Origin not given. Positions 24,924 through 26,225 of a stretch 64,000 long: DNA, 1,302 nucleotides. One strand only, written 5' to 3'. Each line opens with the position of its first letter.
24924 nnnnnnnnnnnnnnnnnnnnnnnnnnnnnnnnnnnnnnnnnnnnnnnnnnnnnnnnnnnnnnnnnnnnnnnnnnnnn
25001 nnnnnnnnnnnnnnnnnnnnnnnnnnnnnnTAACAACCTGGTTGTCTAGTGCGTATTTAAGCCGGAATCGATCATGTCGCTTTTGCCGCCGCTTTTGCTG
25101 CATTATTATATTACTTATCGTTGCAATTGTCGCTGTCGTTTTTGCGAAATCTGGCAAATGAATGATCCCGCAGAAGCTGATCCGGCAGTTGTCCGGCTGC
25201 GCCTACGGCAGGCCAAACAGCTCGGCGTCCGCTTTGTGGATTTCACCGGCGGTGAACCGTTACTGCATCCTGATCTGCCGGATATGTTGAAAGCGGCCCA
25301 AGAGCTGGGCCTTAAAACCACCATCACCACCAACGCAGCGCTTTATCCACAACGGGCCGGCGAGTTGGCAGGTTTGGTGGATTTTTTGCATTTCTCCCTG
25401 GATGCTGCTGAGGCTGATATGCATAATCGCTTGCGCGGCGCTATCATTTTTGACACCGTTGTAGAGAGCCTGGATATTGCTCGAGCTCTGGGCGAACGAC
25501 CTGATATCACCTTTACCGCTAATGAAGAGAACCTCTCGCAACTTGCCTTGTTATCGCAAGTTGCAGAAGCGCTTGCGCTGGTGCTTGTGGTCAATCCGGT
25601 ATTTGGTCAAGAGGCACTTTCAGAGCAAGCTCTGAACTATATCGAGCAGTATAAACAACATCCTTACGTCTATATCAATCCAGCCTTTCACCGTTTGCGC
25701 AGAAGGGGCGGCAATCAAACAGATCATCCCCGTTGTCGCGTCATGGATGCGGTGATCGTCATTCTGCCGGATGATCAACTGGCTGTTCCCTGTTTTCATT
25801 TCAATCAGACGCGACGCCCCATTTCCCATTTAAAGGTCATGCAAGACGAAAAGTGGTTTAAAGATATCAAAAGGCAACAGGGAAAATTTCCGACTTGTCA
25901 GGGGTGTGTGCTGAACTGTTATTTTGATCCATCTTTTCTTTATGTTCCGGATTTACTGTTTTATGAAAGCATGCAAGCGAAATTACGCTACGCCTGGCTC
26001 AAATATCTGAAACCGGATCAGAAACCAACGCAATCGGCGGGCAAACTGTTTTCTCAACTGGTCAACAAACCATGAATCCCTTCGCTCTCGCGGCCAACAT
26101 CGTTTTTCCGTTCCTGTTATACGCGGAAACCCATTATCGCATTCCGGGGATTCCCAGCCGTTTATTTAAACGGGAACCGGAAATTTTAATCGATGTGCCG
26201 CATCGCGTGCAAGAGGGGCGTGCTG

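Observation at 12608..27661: Fifteen-kb single-strand locus of five GT21-like lipid glycosyltransferases and three HpnH/MoaA-like radical SAM enzymes: candidate undescribed glycolipid system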

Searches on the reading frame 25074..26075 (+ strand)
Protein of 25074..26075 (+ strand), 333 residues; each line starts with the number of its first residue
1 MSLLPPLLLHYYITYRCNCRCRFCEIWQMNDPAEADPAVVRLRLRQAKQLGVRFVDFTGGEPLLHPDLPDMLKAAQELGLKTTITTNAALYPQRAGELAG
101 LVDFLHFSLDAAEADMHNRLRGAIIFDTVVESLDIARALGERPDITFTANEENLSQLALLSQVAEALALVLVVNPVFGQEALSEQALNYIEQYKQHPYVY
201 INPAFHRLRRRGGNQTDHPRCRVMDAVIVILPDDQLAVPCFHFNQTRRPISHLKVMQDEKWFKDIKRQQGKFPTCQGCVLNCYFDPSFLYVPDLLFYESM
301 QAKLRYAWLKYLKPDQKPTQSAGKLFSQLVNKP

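Call 5: search_protein_families(library=pfam, proteins=[window:25074-26075:+], max_evalue=0.01)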
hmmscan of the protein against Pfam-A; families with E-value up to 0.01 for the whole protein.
window:25074-26075:+ (333 aa): 1 family
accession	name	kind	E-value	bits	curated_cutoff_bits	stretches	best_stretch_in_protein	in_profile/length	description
PF04055.27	Radical_SAM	-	1.7e-21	77.5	29.5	1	11-141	1-141/166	Radical SAM superfamily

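Call 7: search_protein_families(library=ncbifam, proteins=[window:25074-26075:+], max_evalue=0.01)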
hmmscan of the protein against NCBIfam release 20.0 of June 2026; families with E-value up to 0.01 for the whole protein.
window:25074-26075:+ (333 aa): 54 families (the best 25 are shown)
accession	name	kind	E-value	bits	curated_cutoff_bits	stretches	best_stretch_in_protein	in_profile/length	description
NF045574.1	sacti_mat_StsB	exception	1.8e-24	86.4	625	1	9-216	98-311/466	StsB family radical SAM/SPASM domain sactipeptide maturase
TIGR03961.1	rSAM_PTO1314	hypoth_equivalog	7.3e-23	81.4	306.05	1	6-289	22-309/332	PTO1314 family radical SAM protein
TIGR04251.1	SCM_rSAM_ScmF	equivalog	7.2e-21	74.9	400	1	9-168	6-173/353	SynChlorMet cassette radical SAM/SPASM protein ScmF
NF038283.1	viperin_w_prok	equivalog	3.7e-17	62.4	180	1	9-119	4-124/281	viperin family antiviral radical SAM protein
TIGR02668.1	moaA_archaeal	equivalog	9.1e-17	61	325.25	1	10-158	13-167/303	GTP 3',8-cyclase MoaA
TIGR04317.1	W_rSAM_matur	equivalog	3e-16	59.5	380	1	13-196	10-204/349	tungsten cofactor oxidoreductase radical SAM maturase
TIGR04466.1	rSAM_BlsE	equivalog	4e-16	59.4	400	1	13-163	9-161/327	cytosylglucuronate decarboxylase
TIGR02666.1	moaA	equivalog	7.9e-16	57.9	284.05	1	13-140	16-154/336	GTP 3',8-cyclase MoaA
NF001199.0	PRK00164.2-1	equivalog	4.3e-15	55.7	231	1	12-143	17-152/308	GTP 3',8-cyclase MoaA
NF049973.1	radical_Rv1681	equivalog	4.8e-15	55.3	380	1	9-166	74-236/326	Rv1681 family radical SAM protein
TIGR02109.1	PQQ_syn_pqqE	equivalog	1.2e-14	54.1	381.35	1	4-156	4-161/358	pyrroloquinoline quinone biosynthesis protein PqqE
TIGR02495.1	NrdG2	equivalog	3.4e-14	52.6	131.15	1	17-150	26-164/193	anaerobic ribonucleoside-triphosphate reductase activating protein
TIGR04546.1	rSAM_ahbC_deAc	equivalog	3e-13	49.3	650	1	11-167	43-203/390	12,18-didecarboxysiroheme deacetylase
TIGR03470.1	HpnH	equivalog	3.9e-12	45.8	225.05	1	6-186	27-210/318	adenosyl-hopene transferase HpnH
TIGR04053.2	TIGR04053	equivalog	4.6e-12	45.9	395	1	6-167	7-176/366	TIGR04053 family radical SAM/SPASM domain-containing protein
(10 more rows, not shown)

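Call 33: search_solved_structures(query=window:25074-26075:+, max_evalue=0.001)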
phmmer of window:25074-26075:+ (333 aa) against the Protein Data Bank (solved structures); distinct sequences matched with E-value up to 0.001: 17.
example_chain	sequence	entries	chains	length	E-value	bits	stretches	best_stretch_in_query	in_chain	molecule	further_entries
7vob_C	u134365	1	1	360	1.7e-13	54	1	14-164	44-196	Cytosylglucuronate decarboxylase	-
7voc_C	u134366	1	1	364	1.7e-13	53.9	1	14-164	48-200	Cytosylglucuronate decarboxylase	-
5v1q_A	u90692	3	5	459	1.5e-11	47.5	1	6-104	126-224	Radical SAM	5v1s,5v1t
6c8v_A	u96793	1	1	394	6.5e-07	32.3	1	6-89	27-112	Coenzyme PQQ synthesis protein E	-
6b4c_A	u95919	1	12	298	8.9e-07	31.8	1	6-113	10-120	Viperin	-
9dfw_A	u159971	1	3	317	9.4e-07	31.8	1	6-113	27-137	Radical SAM core domain-containing protein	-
7wzv_A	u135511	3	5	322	9.4e-07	31.8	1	14-108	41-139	4Fe-4S cluster-binding domain-containing protein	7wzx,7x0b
9dgw_A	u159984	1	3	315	9.4e-07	31.8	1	6-113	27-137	Radical SAM core domain-containing protein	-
7n7i_A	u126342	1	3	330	1.1e-06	31.5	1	6-113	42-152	Viperin-like enzyme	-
9dfn_A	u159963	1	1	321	5.4e-06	29.3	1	6-118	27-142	Radical SAM core domain-containing protein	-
9dfu_A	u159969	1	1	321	7.4e-06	28.8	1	6-118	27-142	Radical SAM core domain-containing protein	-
1tv7_A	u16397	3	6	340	7.4e-06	28.8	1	9-144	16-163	Molybdenum cofactor biosynthesis protein A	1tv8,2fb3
2fb2_A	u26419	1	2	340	9.2e-06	28.5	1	11-143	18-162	Molybdenum cofactor biosynthesis protein A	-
8wm2_A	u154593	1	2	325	2.6e-05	27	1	13-111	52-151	Fe-S radical SAM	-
5vsl_A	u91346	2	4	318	0.00044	23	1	5-116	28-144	Radical S-adenosyl methionine domain-containing protein 2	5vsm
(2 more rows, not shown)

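Call 38: find_homologous_proteins(query=window:25074-26075:+, max_evalue=1e-8)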
Query window:25074-26075:+ (333 aa): 2403 proteins with E <= 1e-8 among 8000 candidates; the best 120 are listed.
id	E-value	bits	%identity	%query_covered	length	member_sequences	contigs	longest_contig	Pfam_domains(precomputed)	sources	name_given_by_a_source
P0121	2.2e-227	772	100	100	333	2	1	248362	PF04055.28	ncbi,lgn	-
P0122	4.2e-160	551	71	100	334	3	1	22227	PF04055.28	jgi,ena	jgi:MoaA/NifB/PqqE/SkfB family radical SAM enzyme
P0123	3.5e-130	452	60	100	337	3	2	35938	PF04055.28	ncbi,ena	-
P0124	2.2e-128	446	60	100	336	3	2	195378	PF04055.28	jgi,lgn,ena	-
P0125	6.4e-128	445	61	99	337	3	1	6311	PF04055.28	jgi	-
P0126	1.8e-127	443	59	100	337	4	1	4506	PF04055.28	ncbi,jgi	-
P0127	1.7e-126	440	60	100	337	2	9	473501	PF04055.28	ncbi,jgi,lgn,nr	ncbi:MAG: Cyclic pyranopterin monophosphate synthase 1 [bacterium ADurb.Bin478]|nr:MAG: Cyclic pyran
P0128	1.6e-125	437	59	99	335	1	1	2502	PF04055.28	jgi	jgi:MoaA/NifB/PqqE/SkfB family radical SAM enzyme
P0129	1.4e-124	434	59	100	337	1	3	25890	PF04055.28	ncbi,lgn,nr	ncbi:radical SAM protein [bacterium]|nr:radical SAM protein [bacterium]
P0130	8.0e-123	428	58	94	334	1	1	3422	PF04055.28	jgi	jgi:MoaA/NifB/PqqE/SkfB family radical SAM enzyme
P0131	3.7e-122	426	57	94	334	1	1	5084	PF04055.28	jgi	jgi:MoaA/NifB/PqqE/SkfB family radical SAM enzyme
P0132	1.6e-121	424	58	99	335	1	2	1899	PF04055.28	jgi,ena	-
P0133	3.7e-120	419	55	95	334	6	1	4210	PF04055.28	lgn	-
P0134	4.4e-119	416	56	95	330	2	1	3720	PF04055.28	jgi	jgi:MoaA/NifB/PqqE/SkfB family radical SAM enzyme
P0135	2.6e-114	400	53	96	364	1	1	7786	PF04055.28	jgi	-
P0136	5.3e-113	396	53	97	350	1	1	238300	PF04055.28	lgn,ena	-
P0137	3.2e-111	390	55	94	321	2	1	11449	PF04055.28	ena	-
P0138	4.8e-111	389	51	94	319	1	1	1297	PF04055.28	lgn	-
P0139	5.6e-111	389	55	94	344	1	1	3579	PF04055.28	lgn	-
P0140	3.0e-109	384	52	95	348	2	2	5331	PF04055.28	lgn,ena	-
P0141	4.0e-109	383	56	91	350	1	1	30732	PF04055.28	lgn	-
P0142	5.1e-109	383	55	92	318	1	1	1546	PF04055.28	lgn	-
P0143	6.8e-109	382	52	100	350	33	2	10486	PF04055.28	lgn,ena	-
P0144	1.1e-108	382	51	97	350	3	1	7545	PF04055.28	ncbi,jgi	-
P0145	1.3e-108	381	54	93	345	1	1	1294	PF04055.28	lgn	-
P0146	5.7e-108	379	53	93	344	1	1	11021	PF04055.28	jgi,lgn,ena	-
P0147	7.5e-108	379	50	100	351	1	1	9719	PF04055.28,PF13353.12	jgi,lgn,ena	-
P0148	8.8e-108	379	54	92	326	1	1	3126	PF04055.28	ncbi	-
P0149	1.5e-107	378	55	93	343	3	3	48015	PF04055.28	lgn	-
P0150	2.1e-107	377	55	94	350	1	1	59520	PF04055.28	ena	-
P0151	2.1e-107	377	55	93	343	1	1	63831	PF04055.28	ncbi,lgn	-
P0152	1.3e-106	375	51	96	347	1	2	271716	PF04055.28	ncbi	-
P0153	3.7e-106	373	50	94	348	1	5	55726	PF04055.28,PF13353.12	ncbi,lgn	-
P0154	4.5e-106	373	52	94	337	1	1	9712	PF04055.28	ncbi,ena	-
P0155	4.9e-106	373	49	99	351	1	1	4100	PF04055.28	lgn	-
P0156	5.2e-106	373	54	94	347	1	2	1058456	PF04055.28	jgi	jgi:MoaA/NifB/PqqE/SkfB family radical SAM enzyme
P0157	1.9e-105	371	52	93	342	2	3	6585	PF04055.28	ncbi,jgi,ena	-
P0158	1.2e-104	368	52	94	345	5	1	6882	PF13186.12,PF04055.28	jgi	-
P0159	3.9e-104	367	55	94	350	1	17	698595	PF04055.28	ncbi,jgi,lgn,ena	-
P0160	4.0e-104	367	51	93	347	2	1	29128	PF04055.28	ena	-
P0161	6.4e-104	366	51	94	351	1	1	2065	PF04055.28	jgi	-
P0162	1.0e-103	365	51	94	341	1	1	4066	PF04055.28,PF13353.12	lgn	-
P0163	1.0e-103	365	53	94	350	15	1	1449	PF04055.28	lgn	-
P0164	1.4e-103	365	54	94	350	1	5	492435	PF04055.28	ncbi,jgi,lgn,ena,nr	ncbi:MAG TPA: radical SAM protein [bacterium]|nr:radical SAM protein [bacterium] HPR86634.1 radical 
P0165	1.9e-103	364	51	94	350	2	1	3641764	PF04055.28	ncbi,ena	-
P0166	3.0e-103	364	50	93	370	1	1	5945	PF04055.28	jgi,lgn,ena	-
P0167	3.7e-103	364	50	100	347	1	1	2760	PF04055.28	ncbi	-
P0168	6.3e-103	363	53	93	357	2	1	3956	PF04055.28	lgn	-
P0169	6.9e-103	363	54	92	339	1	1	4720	PF04055.28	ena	-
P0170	1.2e-102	362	51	93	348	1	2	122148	PF04055.28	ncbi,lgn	-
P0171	1.3e-102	362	50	97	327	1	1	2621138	PF04055.28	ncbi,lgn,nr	ncbi:MAG: radical SAM protein [candidate division KSB1 bacterium]|nr:radical SAM protein [candidate 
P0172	1.4e-102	362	50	96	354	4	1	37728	PF04055.28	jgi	-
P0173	2.1e-102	361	52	92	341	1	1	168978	PF04055.28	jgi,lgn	-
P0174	3.3e-102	360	52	94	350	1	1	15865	PF04055.28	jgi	jgi:MoaA/NifB/PqqE/SkfB family radical SAM enzyme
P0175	1.7e-101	358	54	91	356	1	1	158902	PF04055.28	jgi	jgi:MoaA/NifB/PqqE/SkfB family radical SAM enzyme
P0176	2.1e-101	358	51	90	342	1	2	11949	PF04055.28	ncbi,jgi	-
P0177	2.1e-101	358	53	93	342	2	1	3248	PF04055.28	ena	-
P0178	2.7e-101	357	51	94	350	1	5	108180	PF04055.28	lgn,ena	-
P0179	4.8e-101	357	54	94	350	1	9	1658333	PF04055.28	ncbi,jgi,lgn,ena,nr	ncbi:MAG TPA: radical SAM protein [bacterium]|nr:radical SAM protein [bacterium] HQG45349.1 radical 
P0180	5.5e-101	356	50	96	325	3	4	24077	PF04055.28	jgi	jgi:MoaA/NifB/PqqE/SkfB family radical SAM enzyme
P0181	5.5e-101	356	53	94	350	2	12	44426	PF04055.28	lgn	-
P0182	6.9e-101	356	51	94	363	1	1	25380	PF04055.28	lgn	-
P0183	3.3e-100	354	49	100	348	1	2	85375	PF04055.28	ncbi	-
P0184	3.4e-100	354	50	92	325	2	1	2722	PF04055.28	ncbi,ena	-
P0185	5.4e-100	353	48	93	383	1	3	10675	PF04055.28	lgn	-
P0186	1.2e-99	352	51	94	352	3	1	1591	PF04055.28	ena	-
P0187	1.6e-99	352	51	92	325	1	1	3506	PF04055.28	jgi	jgi:MoaA/NifB/PqqE/SkfB family radical SAM enzyme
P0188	1.6e-99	352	51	93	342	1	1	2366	PF04055.28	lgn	-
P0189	2.1e-99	351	50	93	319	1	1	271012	PF04055.28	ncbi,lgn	ncbi:MAG: radical SAM protein [Candidatus Zhuqueibacterota bacterium]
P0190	2.6e-99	351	46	98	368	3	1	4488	PF04055.28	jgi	-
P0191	4.4e-99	350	51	96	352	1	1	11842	PF04055.28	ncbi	-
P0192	8.8e-99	349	51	94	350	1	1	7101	PF04055.28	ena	-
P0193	1.7e-98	348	50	92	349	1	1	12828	PF04055.28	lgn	-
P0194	1.8e-98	348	52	93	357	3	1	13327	PF04055.28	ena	-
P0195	2.2e-98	348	48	100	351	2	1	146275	PF04055.28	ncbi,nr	ncbi:radical SAM protein [candidate division KSB1 bacterium]|nr:radical SAM protein [candidate divis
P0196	5.4e-98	347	52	93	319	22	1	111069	PF04055.28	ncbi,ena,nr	ncbi:MAG TPA: radical SAM protein [Candidatus Latescibacteria bacterium]|nr:radical SAM protein [Can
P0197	9.3e-98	346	49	94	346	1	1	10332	PF04055.28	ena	-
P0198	9.5e-98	346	46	98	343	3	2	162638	PF04055.28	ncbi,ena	-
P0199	1.7e-97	345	48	92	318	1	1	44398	PF04055.28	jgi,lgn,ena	-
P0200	2.1e-97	345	50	92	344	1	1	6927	PF04055.28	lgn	-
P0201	7.0e-97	343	50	92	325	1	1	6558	PF04055.28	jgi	jgi:MoaA/NifB/PqqE/SkfB family radical SAM enzyme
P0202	2.6e-96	341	49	93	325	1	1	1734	PF04055.28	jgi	jgi:MoaA/NifB/PqqE/SkfB family radical SAM enzyme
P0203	2.7e-96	341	49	92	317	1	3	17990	PF04055.28,PF13353.12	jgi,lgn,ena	-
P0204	3.4e-96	341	48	93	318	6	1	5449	PF04055.28,PF13353.12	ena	-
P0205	3.8e-96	340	48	93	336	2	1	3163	PF04055.28,PF13353.12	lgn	-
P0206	3.9e-96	340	48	95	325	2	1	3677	PF04055.28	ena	-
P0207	9.1e-96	339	49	92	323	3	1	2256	PF04055.28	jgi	jgi:MoaA/NifB/PqqE/SkfB family radical SAM enzyme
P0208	1.0e-95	339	49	92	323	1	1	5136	PF04055.28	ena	-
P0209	1.1e-95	339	50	93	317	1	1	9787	PF04055.28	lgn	-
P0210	1.2e-95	339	49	92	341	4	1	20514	PF04055.28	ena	-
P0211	1.9e-95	338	47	93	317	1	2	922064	PF04055.28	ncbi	-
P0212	2.0e-95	338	50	93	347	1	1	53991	PF04055.28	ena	-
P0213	2.3e-95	338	48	94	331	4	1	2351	PF04055.28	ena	-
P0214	2.4e-95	338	47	94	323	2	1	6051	PF04055.28,PF13353.12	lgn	-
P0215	3.2e-95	337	48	92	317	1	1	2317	PF04055.28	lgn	-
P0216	3.3e-95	337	49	93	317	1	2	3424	PF04055.28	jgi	-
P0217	6.2e-95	336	48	93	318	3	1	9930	PF04055.28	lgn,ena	-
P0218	6.9e-95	336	49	95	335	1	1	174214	PF04055.28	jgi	jgi:MoaA/NifB/PqqE/SkfB family radical SAM enzyme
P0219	7.7e-95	336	50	93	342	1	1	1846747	PF04055.28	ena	-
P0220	9.0e-95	336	48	93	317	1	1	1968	PF04055.28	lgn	-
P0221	9.4e-95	336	48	93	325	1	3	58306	PF04055.28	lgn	-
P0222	9.5e-95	336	48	93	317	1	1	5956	PF04055.28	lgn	-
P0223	1.0e-94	336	45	94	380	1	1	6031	PF04055.28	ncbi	-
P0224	1.1e-94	336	50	93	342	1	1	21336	PF04055.28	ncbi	-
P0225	1.6e-94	335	51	93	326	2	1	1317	PF04055.28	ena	-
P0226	1.9e-94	335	47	93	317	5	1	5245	PF04055.28,PF13353.12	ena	-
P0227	2.8e-94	334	49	92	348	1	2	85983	PF04055.28,PF13353.12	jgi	jgi:MoaA/NifB/PqqE/SkfB family radical SAM enzyme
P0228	3.0e-94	334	49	93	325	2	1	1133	PF04055.28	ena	-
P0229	4.1e-94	334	46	96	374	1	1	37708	PF04055.28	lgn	-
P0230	4.4e-94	334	48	93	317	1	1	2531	PF04055.28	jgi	jgi:MoaA/NifB/PqqE/SkfB family radical SAM enzyme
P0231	4.7e-94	334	47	93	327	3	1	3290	PF04055.28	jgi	-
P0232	6.6e-94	333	49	92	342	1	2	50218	PF04055.28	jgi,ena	-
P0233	7.2e-94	333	48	94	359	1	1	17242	PF04055.28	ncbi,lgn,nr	ncbi:radical SAM protein [candidate division KSB1 bacterium]|nr:radical SAM protein [candidate divis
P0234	8.5e-94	333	48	93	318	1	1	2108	PF04055.28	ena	-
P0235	1.0e-93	332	47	93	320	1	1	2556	PF04055.28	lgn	-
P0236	1.2e-93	332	49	93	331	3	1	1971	PF04055.28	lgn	-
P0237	1.3e-93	332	47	93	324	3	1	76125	PF04055.28,PF13353.12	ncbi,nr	ncbi:MAG: radical SAM protein [candidate division KSB1 bacterium]|nr:radical SAM protein [candidate 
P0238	2.3e-93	331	50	93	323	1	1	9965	PF04055.28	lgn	-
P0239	2.7e-93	331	47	92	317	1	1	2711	PF04055.28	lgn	-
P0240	4.0e-93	331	47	93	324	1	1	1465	PF04055.28,PF13353.12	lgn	-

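Call 39: find_encoding_contigs(protein=P0196, flank=10000, max_places=1)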
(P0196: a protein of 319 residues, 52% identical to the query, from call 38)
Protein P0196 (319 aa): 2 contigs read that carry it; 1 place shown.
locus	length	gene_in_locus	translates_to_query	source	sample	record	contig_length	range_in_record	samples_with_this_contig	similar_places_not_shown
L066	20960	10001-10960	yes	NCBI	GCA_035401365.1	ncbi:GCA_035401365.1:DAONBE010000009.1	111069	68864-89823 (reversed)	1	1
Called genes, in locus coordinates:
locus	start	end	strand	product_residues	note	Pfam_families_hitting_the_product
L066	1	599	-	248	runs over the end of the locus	PF13489:Methyltransf_23, PF08241:Methyltransf_11, PF08242:Methyltransf_12 (weak), PF13649:Methyltransf_25, PF13847:Methyltransf_31 (weak)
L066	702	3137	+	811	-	PF01301:Glyco_hydro_35, PF02449:Glyco_hydro_42, PF13364:BetaGal_ABD2 (weak), PF21317:BetaGal_ABD_1 (weak), PF21467:BetaGal_gal-bd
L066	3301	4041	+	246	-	PF00795:CN_hydrolase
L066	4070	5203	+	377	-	PF01208:URO-D (weak)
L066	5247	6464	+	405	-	PF05448:AXE1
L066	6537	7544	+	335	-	PF01408:GFO_IDH_MocA, PF02894:GFO_IDH_MocA_C, PF22725:GFO_IDH_MocA_C3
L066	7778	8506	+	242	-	PF02754:CCG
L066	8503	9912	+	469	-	PF02589:LUD_dom, PF13187:Fer4_9 (faint), PF13237:Fer4_10 (faint), PF00037:Fer4 (faint), PF13183:Fer4_8, PF11870:LutB_C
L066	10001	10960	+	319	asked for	PF04055:Radical_SAM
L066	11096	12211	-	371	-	PF01208:URO-D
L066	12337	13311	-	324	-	PF04055:Radical_SAM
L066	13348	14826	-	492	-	PF01663:Phosphodiest, PF00884:Sulfatase (faint)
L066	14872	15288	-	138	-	-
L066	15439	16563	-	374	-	PF12679:ABC2_membrane_2, PF12730:ABC2_membrane_4 (faint), PF12698:ABC2_membrane_3, PF01061:ABC2_membrane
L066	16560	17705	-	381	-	PF12679:ABC2_membrane_2, PF12698:ABC2_membrane_3, PF01061:ABC2_membrane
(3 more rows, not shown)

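Call 40: find_encoding_contigs(protein=P0211, flank=10000, max_places=1)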
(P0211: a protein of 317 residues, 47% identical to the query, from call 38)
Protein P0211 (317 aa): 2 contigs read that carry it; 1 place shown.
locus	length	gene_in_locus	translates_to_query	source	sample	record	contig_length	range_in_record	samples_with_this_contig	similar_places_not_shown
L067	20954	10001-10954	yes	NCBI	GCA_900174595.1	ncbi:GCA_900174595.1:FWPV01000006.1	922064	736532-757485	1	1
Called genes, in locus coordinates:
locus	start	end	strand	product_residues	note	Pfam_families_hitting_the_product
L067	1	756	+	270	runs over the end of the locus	-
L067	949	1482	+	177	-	PF01966:HD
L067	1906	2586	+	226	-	PF00702:Hydrolase, PF12710:HAD (faint), PF13419:HAD_2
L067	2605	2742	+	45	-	-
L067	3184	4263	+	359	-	-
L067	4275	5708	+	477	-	PF07494:Reg_prop (faint), PF15902:Sortilin-Vps10 (faint), PF02012:BNR (faint), PF13860:FlgD_ig (weak)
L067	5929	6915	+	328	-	PF13729:TraF_2 (faint)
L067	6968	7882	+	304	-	PF03687:UPF0164, PF18990:DUF5723 (faint), PF19572:PorV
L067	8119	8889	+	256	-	PF11306:DUF3108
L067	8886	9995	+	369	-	PF13506:Glyco_transf_21, PF00535:Glycos_transf_2, PF10111:Glyco_tranf_2_2 (weak), PF13641:Glyco_tranf_2_3, PF13704:Glyco_tranf_2_4 (weak), PF13632:Glyco_trans_2_3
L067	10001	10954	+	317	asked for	PF04055:Radical_SAM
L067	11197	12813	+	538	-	-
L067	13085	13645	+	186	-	PF04434:SWIM (weak)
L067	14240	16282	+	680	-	PF01464:SLT, PF01476:LysM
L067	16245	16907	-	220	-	PF00730:HhH-GPD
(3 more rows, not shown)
